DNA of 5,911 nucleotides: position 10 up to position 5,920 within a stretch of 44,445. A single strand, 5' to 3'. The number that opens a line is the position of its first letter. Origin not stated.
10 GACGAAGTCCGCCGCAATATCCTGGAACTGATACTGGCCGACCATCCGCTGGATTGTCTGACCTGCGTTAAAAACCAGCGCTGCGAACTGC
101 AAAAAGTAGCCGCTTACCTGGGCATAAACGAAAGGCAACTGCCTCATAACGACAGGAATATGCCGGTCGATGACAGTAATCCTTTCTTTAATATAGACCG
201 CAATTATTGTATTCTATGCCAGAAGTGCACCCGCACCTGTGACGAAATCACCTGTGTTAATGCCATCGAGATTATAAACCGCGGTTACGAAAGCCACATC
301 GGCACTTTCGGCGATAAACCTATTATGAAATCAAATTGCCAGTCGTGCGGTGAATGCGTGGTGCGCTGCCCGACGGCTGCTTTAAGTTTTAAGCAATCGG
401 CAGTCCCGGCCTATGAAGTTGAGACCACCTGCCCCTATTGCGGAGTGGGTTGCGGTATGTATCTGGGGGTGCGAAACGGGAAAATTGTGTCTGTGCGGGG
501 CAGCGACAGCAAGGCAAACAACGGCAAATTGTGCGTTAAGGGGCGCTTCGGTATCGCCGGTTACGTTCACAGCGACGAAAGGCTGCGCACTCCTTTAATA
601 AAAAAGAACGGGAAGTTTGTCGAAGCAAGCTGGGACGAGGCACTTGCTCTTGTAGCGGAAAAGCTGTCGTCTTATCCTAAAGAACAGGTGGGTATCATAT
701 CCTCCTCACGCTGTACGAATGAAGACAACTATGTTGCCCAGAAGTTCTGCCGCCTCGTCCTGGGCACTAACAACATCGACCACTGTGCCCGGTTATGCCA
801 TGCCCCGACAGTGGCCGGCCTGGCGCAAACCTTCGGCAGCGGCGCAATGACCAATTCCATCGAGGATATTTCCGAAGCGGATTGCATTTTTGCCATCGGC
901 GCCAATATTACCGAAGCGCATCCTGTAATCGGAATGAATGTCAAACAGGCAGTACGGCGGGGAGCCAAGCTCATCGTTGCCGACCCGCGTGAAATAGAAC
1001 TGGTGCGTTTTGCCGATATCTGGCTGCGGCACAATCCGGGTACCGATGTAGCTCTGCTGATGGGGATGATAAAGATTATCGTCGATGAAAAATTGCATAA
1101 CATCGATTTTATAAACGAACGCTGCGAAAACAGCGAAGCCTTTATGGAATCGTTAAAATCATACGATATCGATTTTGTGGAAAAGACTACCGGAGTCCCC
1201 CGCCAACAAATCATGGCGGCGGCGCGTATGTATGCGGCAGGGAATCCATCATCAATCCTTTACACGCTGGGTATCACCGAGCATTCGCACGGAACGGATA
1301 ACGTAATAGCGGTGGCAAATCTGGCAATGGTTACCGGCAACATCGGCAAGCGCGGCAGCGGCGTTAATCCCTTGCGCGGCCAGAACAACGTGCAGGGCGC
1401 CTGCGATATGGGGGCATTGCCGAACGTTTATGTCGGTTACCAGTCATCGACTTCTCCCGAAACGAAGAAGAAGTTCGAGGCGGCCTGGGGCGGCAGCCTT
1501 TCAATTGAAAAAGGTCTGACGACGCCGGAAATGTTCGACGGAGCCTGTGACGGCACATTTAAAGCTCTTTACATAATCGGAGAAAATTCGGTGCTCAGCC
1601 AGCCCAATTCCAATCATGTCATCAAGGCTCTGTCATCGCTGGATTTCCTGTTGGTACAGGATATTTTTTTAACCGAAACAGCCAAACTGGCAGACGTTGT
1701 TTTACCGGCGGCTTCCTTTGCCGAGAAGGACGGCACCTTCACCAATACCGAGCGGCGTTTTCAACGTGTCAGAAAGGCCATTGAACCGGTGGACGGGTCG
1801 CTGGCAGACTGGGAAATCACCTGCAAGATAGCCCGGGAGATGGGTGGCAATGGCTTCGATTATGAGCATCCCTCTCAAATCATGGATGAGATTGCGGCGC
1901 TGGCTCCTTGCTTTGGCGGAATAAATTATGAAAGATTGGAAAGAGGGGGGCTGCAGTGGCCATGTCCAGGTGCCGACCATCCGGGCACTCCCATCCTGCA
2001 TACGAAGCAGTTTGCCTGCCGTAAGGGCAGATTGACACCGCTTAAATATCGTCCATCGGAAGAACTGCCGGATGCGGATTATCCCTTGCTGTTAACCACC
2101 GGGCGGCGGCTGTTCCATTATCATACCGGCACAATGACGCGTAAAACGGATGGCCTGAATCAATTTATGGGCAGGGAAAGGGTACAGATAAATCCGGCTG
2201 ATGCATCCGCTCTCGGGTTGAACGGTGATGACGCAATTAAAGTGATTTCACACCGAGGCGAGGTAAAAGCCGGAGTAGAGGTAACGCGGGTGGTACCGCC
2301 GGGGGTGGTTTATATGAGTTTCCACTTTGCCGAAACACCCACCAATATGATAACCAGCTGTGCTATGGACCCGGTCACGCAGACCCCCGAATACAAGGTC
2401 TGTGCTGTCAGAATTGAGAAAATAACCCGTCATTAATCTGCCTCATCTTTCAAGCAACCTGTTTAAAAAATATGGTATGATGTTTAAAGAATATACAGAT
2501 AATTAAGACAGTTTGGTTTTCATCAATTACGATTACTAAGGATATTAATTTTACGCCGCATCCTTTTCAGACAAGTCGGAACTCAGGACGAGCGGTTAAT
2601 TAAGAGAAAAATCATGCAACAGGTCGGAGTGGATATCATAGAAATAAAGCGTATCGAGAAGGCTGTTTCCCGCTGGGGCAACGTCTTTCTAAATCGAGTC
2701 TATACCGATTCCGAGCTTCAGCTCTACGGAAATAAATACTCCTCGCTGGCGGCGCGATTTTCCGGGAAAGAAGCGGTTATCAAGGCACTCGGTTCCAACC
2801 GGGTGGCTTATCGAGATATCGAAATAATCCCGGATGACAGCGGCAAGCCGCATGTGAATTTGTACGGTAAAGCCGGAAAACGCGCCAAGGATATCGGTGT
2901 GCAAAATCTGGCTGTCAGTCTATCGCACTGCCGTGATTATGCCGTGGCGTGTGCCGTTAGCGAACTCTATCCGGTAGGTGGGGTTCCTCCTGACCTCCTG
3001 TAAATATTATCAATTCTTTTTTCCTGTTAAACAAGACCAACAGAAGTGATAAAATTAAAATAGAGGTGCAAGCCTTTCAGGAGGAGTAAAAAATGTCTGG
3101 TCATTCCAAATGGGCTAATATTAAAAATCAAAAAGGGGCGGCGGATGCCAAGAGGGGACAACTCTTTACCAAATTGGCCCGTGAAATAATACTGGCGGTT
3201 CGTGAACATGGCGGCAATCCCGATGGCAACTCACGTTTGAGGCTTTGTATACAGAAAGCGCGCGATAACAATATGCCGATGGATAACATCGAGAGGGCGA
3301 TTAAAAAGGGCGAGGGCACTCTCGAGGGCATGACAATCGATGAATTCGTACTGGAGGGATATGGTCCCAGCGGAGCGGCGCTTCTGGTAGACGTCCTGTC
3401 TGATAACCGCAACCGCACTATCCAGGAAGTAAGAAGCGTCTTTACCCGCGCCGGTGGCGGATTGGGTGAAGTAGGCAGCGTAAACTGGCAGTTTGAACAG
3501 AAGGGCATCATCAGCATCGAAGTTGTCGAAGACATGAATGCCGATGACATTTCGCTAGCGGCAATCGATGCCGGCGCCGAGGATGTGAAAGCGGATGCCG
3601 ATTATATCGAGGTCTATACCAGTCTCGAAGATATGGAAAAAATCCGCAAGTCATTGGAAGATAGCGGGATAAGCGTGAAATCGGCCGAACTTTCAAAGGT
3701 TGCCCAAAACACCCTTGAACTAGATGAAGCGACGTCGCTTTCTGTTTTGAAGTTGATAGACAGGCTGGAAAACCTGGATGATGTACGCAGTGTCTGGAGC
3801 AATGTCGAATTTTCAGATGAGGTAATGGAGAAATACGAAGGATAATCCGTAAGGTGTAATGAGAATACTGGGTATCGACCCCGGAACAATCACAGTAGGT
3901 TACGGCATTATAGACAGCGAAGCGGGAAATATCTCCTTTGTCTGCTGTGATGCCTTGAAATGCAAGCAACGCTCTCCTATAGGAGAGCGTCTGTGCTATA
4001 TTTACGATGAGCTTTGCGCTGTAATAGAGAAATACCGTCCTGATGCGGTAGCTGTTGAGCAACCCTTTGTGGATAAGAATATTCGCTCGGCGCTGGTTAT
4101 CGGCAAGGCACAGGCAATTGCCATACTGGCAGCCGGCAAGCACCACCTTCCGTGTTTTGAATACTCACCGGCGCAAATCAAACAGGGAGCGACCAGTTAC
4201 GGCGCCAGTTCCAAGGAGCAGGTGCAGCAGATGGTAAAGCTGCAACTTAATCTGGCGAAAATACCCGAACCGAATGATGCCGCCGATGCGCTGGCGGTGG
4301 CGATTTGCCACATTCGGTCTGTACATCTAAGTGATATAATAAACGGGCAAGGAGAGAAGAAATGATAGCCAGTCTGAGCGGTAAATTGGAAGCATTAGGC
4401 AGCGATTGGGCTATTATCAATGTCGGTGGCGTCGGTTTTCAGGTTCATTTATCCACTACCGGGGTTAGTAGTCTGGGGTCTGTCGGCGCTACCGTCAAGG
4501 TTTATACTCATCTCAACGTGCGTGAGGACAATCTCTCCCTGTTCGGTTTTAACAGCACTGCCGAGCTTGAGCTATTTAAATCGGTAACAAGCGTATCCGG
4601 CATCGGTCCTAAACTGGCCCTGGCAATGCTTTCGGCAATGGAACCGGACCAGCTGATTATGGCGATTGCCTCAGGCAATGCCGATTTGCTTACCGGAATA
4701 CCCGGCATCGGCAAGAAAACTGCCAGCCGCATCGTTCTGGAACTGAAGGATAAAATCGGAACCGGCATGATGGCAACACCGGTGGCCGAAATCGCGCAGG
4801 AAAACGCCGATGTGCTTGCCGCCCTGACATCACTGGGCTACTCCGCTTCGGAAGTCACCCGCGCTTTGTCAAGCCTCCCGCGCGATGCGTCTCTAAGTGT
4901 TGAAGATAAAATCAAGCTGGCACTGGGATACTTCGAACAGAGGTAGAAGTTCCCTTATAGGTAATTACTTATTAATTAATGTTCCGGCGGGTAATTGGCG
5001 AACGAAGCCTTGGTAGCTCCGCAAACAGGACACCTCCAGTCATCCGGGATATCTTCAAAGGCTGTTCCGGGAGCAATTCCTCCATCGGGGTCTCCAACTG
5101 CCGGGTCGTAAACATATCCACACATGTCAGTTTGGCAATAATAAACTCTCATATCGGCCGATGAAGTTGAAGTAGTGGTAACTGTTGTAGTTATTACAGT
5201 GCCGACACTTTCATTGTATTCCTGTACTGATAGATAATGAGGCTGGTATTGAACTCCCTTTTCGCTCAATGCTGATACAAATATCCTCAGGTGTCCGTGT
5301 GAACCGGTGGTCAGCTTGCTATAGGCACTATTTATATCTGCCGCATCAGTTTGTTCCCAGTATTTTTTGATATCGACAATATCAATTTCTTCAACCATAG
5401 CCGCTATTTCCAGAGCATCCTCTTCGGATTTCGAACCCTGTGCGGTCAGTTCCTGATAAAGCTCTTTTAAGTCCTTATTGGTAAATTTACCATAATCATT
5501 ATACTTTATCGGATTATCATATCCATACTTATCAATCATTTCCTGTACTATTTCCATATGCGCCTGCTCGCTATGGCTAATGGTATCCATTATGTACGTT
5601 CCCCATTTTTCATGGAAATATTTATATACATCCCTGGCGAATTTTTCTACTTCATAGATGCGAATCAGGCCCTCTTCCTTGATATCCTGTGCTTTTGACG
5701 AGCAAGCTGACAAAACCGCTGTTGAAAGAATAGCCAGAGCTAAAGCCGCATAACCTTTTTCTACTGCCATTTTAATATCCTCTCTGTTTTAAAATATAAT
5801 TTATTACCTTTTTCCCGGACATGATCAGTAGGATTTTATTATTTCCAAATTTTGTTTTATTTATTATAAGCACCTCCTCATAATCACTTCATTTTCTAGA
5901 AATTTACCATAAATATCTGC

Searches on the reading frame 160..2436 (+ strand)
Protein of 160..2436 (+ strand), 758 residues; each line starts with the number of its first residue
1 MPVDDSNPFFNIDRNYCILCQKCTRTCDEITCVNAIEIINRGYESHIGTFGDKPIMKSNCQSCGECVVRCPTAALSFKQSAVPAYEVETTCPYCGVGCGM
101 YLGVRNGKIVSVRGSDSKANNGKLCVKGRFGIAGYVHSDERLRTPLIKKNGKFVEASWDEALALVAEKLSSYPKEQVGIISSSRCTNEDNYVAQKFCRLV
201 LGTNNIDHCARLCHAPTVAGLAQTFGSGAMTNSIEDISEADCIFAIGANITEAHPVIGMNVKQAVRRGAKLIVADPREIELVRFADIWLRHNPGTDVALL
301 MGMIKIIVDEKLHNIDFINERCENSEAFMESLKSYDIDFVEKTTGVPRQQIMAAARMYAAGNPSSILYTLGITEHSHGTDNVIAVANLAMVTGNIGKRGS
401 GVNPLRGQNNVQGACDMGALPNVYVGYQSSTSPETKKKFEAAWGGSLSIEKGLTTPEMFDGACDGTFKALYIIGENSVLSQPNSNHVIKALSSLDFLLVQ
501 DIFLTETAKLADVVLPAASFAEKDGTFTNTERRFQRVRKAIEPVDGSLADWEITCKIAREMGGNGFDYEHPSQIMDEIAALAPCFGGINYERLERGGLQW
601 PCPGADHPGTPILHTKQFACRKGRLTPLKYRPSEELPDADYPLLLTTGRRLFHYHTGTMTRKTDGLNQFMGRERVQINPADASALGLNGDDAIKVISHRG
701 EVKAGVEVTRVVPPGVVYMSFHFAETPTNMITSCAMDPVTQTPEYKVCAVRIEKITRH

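Call 73: search_protein_families(library=pfam, proteins=[window:160-2436:+], max_evalue=0.00001)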
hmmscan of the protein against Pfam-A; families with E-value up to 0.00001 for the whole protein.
window:160-2436:+ (758 aa): 4 families
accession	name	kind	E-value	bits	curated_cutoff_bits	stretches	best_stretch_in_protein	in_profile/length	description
PF00384.28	Molybdopterin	-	3.5e-79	266.8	24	1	141-559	1-352/353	Molybdopterin oxidoreductase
PF01568.27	Molydop_binding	-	4e-31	107.8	26.8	1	643-749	1-110/110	Molydopterin dinucleotide binding domain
PF04879.21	Molybdop_Fe4S4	-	4.5e-16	59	22.7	1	87-132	4-50/55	Molybdopterin oxidoreductase Fe4S4 domain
PF22117.2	Fer4_Nqo3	-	3.5e-06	27.6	27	1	8-75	2-66/67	NADH-quinone oxidoreductase subunit 3, ferredoxin-like domain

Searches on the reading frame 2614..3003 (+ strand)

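Call 73: search_protein_families(library=pfam, proteins=[window:2614-3003:+], max_evalue=0.00001)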
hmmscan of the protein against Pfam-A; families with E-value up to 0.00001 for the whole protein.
window:2614-3003:+ (129 aa): 1 family
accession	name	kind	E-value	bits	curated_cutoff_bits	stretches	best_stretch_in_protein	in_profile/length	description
PF01648.25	ACPS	-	8e-16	58.5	25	1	3-114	1-111/111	4'-phosphopantetheinyl transferase superfamily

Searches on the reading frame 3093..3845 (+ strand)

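Call 73: search_protein_families(library=pfam, proteins=[window:3093-3845:+], max_evalue=0.00001)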
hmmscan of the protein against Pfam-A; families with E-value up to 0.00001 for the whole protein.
window:3093-3845:+ (250 aa): 2 families
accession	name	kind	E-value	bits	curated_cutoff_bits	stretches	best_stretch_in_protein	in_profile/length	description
PF01709.26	Transcrip_reg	-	1.2e-50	171.8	27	1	83-238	2-160/160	TACO1/YebC second and third domain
PF20772.2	TACO1_YebC_N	-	4.5e-33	114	36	1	5-75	1-72/73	TACO1/YebC protein N-terminal domain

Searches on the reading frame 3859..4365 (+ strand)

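Call 73: search_protein_families(library=pfam, proteins=[window:3859-4365:+], max_evalue=0.00001)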
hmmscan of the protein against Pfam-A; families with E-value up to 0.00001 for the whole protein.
window:3859-4365:+ (168 aa): 1 family
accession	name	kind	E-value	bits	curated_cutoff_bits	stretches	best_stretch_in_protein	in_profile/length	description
PF02075.23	RuvC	-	5.8e-43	146.8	22.2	1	3-151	1-148/148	Crossover junction endodeoxyribonuclease RuvC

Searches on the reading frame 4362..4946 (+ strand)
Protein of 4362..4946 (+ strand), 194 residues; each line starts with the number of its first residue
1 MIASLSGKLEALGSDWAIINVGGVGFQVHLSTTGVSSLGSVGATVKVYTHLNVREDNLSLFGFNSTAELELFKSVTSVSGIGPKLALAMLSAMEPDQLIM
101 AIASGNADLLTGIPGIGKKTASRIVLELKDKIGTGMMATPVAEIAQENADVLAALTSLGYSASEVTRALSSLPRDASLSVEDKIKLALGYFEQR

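Call 73: search_protein_families(library=pfam, proteins=[window:4362-4946:+], max_evalue=0.00001)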
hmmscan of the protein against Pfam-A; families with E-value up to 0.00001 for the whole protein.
window:4362-4946:+ (194 aa): 4 families
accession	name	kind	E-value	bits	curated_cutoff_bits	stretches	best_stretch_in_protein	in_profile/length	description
PF01330.27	RuvA_N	-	5.1e-20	71.8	23.6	1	1-62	1-61/61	RuvA N terminal domain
PF14520.12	HHH_5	-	2.5e-18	66.7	27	1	72-130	1-57/57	Helix-hairpin-helix domain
PF07499.19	RuvA_C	-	4.5e-09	37.1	24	1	148-188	3-43/47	RuvA, C-terminal domain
PF00633.29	HHH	-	9.8e-07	28.8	24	0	108-125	11-28/30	Helix-hairpin-helix motif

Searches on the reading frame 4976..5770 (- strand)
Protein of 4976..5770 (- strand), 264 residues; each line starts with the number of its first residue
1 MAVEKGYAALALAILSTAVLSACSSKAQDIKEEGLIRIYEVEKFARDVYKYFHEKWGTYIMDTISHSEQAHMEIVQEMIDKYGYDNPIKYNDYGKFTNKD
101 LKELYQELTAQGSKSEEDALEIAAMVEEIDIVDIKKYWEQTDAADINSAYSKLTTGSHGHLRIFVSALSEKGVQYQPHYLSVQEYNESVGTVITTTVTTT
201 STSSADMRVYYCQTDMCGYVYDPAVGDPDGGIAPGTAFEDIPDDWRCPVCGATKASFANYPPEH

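Call 3: search_protein_families(library=pfam, proteins=[window:4976-5770:-], max_evalue=0.1)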
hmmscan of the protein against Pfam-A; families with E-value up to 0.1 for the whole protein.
window:4976-5770:- (264 aa): 6 families
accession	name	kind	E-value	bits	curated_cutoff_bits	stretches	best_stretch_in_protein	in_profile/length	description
PF09968.15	DUF2202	-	2.2e-47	161.3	22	1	33-189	3-159/162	Uncharacterized protein domain (DUF2202)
PF00301.25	Rubredoxin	-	2.6e-22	79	23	1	210-257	2-47/47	Rubredoxin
PF11172.13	DUF2959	-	0.0063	17.2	26.8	0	93-138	44-91/190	Protein of unknown function (DUF2959)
PF03843.18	Slp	-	0.0099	15.7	22.5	1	20-84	1-66/153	Outer membrane lipoprotein Slp family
PF21349.2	RUBY_RBDX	-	0.012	15.5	26.5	1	242-257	16-29/30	Rubrerythrin, rubredoxin-like domain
PF13419.12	HAD_2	-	0.023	15.2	23.8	1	62-138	7-66/178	Haloacid dehalogenase-like hydrolase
